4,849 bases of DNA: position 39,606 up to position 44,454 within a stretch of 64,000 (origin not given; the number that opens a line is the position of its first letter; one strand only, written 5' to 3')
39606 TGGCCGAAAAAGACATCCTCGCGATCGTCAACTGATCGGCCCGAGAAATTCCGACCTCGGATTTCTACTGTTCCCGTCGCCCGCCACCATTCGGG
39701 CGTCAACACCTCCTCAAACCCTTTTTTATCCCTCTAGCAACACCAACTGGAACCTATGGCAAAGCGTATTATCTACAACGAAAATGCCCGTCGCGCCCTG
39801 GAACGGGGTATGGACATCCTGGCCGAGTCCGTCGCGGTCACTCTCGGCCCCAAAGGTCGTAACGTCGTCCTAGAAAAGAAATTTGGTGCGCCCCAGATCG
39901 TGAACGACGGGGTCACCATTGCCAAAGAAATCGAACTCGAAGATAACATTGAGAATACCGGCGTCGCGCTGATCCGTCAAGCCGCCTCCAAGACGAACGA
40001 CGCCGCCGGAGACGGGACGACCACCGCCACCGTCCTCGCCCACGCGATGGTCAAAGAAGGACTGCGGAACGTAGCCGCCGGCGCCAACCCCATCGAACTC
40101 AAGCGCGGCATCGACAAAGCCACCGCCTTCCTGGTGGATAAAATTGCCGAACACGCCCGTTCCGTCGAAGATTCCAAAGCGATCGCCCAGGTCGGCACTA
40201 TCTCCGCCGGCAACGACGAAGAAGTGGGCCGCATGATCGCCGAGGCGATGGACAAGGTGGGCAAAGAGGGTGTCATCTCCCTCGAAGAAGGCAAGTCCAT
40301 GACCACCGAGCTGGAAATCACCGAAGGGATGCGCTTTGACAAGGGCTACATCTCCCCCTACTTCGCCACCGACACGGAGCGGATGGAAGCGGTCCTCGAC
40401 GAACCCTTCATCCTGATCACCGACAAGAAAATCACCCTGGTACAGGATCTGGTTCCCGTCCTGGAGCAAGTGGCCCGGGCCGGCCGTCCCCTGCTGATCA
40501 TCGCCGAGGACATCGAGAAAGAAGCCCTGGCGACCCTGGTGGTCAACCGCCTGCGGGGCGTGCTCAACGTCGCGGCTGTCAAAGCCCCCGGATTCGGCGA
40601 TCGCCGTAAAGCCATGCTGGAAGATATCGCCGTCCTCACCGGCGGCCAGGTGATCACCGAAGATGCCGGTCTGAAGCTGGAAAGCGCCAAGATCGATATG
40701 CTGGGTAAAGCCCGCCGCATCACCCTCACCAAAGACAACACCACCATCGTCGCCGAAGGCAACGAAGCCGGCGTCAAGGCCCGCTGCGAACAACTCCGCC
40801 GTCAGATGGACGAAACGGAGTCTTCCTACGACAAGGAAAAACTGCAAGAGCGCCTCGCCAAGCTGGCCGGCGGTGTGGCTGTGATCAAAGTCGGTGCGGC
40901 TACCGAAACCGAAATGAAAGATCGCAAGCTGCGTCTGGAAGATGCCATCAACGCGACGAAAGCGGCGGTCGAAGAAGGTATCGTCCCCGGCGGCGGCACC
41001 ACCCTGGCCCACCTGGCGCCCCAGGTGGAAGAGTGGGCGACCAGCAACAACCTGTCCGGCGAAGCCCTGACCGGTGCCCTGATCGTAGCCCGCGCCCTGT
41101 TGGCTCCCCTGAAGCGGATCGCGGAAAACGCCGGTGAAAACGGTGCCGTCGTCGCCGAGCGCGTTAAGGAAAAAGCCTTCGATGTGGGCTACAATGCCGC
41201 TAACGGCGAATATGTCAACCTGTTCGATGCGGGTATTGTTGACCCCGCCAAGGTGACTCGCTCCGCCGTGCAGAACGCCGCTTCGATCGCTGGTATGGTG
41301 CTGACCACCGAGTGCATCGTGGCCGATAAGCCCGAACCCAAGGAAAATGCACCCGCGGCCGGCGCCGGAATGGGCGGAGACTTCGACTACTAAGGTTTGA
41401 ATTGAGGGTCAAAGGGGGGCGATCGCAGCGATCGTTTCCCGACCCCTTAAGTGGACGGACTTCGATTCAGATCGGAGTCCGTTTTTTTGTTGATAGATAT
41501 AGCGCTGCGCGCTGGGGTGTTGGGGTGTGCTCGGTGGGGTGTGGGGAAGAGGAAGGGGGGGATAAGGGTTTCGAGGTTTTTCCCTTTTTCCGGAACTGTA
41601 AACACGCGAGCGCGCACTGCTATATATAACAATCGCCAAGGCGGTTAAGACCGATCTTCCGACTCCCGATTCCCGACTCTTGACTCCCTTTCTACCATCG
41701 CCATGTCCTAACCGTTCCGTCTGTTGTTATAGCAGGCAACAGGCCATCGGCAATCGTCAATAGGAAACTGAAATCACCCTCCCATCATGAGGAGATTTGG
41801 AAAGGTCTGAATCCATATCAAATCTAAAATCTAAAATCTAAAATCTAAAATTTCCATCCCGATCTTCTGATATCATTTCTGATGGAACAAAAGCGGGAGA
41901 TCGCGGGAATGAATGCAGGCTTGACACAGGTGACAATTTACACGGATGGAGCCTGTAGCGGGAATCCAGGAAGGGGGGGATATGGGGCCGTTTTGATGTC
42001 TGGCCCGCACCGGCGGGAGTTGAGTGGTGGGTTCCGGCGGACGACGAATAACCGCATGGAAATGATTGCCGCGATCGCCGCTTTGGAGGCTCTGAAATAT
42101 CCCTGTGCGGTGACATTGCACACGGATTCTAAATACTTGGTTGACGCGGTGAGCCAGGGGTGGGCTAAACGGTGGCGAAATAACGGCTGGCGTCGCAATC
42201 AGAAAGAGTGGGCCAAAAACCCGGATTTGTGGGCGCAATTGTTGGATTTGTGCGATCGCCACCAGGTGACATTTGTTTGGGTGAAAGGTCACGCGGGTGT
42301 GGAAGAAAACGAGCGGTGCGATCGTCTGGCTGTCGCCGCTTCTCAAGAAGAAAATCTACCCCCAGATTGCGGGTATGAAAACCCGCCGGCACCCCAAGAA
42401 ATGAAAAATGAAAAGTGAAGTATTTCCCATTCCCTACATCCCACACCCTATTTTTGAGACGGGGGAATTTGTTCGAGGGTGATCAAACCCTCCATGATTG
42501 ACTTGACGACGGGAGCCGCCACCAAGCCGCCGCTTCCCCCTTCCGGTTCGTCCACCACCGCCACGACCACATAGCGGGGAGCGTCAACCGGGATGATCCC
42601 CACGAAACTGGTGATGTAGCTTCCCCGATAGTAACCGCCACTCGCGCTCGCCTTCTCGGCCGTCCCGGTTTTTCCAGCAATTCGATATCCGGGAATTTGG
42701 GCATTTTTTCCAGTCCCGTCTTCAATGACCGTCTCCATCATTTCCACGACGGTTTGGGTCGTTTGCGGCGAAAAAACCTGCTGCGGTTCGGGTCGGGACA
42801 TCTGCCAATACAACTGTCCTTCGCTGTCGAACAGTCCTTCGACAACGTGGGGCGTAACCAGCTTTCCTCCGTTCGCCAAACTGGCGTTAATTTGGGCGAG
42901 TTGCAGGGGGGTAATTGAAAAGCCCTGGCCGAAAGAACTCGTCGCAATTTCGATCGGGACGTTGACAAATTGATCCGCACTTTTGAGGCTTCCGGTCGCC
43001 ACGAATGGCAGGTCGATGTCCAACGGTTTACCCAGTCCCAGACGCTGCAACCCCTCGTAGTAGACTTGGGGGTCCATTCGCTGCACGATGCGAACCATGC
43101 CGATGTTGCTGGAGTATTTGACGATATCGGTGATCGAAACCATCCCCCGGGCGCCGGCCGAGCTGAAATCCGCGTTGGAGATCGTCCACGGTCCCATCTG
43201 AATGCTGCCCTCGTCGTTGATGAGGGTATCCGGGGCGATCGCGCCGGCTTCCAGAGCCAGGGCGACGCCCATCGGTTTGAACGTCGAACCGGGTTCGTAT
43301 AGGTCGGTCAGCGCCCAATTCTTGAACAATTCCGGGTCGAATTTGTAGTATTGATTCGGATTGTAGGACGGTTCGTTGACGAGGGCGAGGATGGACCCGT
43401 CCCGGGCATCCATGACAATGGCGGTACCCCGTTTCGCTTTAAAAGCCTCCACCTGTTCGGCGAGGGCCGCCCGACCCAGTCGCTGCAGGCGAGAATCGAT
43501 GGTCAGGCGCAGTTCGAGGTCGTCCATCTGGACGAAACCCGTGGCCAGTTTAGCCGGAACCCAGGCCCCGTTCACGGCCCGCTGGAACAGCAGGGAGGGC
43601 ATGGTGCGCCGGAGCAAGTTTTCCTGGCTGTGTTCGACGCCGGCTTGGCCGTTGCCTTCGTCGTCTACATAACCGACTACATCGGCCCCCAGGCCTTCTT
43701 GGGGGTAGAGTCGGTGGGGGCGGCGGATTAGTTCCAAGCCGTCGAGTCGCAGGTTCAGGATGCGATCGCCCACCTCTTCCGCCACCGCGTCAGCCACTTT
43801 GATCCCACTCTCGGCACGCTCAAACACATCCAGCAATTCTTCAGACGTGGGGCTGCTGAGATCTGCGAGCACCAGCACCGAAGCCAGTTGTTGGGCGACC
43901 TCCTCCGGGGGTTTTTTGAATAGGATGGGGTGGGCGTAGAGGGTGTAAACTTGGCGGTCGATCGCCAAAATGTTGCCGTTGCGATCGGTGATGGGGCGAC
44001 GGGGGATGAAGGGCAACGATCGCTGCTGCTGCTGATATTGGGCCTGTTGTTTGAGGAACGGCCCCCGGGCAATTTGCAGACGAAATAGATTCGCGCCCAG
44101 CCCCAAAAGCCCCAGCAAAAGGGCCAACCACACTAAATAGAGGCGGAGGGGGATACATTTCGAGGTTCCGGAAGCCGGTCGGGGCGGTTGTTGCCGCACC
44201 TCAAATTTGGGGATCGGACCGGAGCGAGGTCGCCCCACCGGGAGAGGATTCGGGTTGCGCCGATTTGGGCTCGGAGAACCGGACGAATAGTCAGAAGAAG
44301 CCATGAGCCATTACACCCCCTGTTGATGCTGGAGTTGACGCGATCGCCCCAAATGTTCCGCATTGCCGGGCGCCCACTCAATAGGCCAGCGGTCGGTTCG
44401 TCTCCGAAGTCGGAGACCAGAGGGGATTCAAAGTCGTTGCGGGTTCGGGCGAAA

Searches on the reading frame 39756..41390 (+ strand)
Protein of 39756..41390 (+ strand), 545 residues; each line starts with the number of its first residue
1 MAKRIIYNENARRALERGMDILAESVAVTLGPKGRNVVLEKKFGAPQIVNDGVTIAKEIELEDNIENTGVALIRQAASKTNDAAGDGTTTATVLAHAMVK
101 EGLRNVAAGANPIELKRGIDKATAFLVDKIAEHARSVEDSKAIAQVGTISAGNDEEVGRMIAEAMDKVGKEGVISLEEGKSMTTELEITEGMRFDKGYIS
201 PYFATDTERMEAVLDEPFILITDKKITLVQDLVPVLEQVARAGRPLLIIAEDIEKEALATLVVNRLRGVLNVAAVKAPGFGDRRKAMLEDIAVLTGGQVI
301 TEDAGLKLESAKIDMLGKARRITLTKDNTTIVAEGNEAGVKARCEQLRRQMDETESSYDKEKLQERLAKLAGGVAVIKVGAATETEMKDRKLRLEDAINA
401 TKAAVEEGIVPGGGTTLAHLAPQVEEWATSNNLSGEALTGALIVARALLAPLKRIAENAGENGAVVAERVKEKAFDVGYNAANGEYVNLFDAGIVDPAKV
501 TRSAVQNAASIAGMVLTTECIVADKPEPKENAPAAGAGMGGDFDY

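Call 55: search_protein_families(library=ncbifam, proteins=[window:39756-41390:+], max_evalue=1e-8)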
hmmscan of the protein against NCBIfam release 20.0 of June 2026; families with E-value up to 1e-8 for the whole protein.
window:39756-41390:+ (545 aa): 19 families
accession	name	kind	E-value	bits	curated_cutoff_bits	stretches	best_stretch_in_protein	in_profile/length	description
TIGR02348.1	GroEL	equivalog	3.4e-252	837.6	582.1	1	2-527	1-525/526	chaperonin GroEL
NF000592.1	PRK00013.1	subfamily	1.9e-250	831.8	397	1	2-526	1-524/524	chaperonin GroEL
NF009487.0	PRK12849.1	subfamily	3.7e-243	807.7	352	1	1-540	1-538/543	chaperonin GroEL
NF009488.0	PRK12850.1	subfamily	6.5e-237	787.3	475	1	1-539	2-539/544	chaperonin GroEL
NF009489.0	PRK12851.1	subfamily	3.2e-235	781.6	464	1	1-536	2-536/541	chaperonin GroEL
NF010704.0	PRK14104.1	subfamily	1e-202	674.3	1041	1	2-541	3-543/546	chaperonin GroEL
NF038369.1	GroEL3_Chlamy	exception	1.9e-74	251.1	600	1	10-521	11-505/506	variant chaperonin GroEL3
NF038370.1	GroEL2_Chlamy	exception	1.3e-57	195.7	600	1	12-525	12-522/533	variant chaperonin GroEL2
NF041083.2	thermosome_beta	equivalog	7.8e-25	87.8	400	2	18-150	25-155/520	thermosome subunit beta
NF041082.2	thermosome_alpha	equivalog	3.3e-23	82.3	450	2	19-168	26-179/519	thermosome subunit alpha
TIGR02339.1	thermosome_arch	subfamily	1.5e-21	76.7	671.1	2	18-148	24-152/521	thermosome subunit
TIGR02345.1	chap_CCT_eta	equivalog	2e-17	62.7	669.2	1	21-141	29-144/523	T-complex protein 1 subunit eta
TIGR02347.1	chap_CCT_zeta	equivalog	5e-16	58.3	587.15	1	22-133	28-135/531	T-complex protein 1 subunit zeta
TIGR02343.1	chap_CCT_epsi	equivalog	4.5e-15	55.3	710.5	1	22-142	39-155/532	T-complex protein 1 subunit epsilon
TIGR02342.1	chap_CCT_delta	equivalog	9.1e-14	50.9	695.35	1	22-145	21-140/517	T-complex protein 1 subunit delta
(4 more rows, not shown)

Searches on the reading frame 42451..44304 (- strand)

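Call 55: search_protein_families(library=ncbifam, proteins=[window:42451-44304:-], max_evalue=1e-8)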
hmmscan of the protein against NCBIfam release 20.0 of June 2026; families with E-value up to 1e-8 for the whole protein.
window:42451-44304:- (618 aa): 21 families
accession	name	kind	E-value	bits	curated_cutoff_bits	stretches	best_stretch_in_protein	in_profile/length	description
TIGR02214.1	spoVD_pbp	equivalog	5.9e-103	345.3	688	1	66-616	13-563/636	stage V sporulation protein D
NF053573.1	PBP2_PenA_Neis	exception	6e-81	272.7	1105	1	54-615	27-568/572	peptidoglycan D,D-transpeptidase PBP2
TIGR03423.1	pbp2_mrdA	equivalog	7.7e-81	272.4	455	1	54-608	2-591/593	penicillin-binding protein 2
NF011685.0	PRK15105.1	subfamily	2.8e-69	234.3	737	1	48-615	17-565/588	peptidoglycan glycosyltransferase FtsI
NF038271.1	strep_PBP2X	exception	6.1e-46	157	1050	1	84-605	55-610/750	penicillin-binding protein PBP2X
TIGR02074.1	PBP_1a_fam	subfamily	1.8e-36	126.1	508.75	1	258-553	219-487/535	PBP1A family penicillin-binding protein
NF051842.1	PBP4_5_Efaec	equivalog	8.9e-32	110.2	700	1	259-595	329-657/668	penicillin-binding protein PBP4(5)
NF051885.1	tranpepglycosPbpC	equivalog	4.7e-28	98.2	900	1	260-550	289-545/632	multimodular transpeptidase-transglycosylase PbpC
NF038278.1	strep_PBP2B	exception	1.9e-24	86.1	975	1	287-584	336-651/678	penicillin-binding protein PBP2B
NF008061.0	PRK10795.1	equivalog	8e-23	80.9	962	1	266-595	252-601/634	peptidoglycan DD-transpeptidase MrdA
TIGR02073.1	PBP_1c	equivalog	1.7e-15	56.7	494.2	1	265-425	244-397/728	penicillin-binding protein 1C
NF038276.1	strep_PBP2A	exception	1.1e-13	50.3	1100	1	292-551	353-581/716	penicillin-binding protein PBP2A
NF033378.1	MECD_PBP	exception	1.7e-13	49.8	1450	1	267-570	329-629/678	PBP2a family beta-lactam-resistant peptidoglycan transpeptidase MecD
NF000237.1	MECA_PBP2A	equivalog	1.1e-12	47.1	750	1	261-557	320-609/668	PBP2a family beta-lactam-resistant peptidoglycan transpeptidase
NF000406.1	MECB_PBP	exception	2.9e-12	45.8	1450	1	265-570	324-626/674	PBP2a family beta-lactam-resistant peptidoglycan transpeptidase MecB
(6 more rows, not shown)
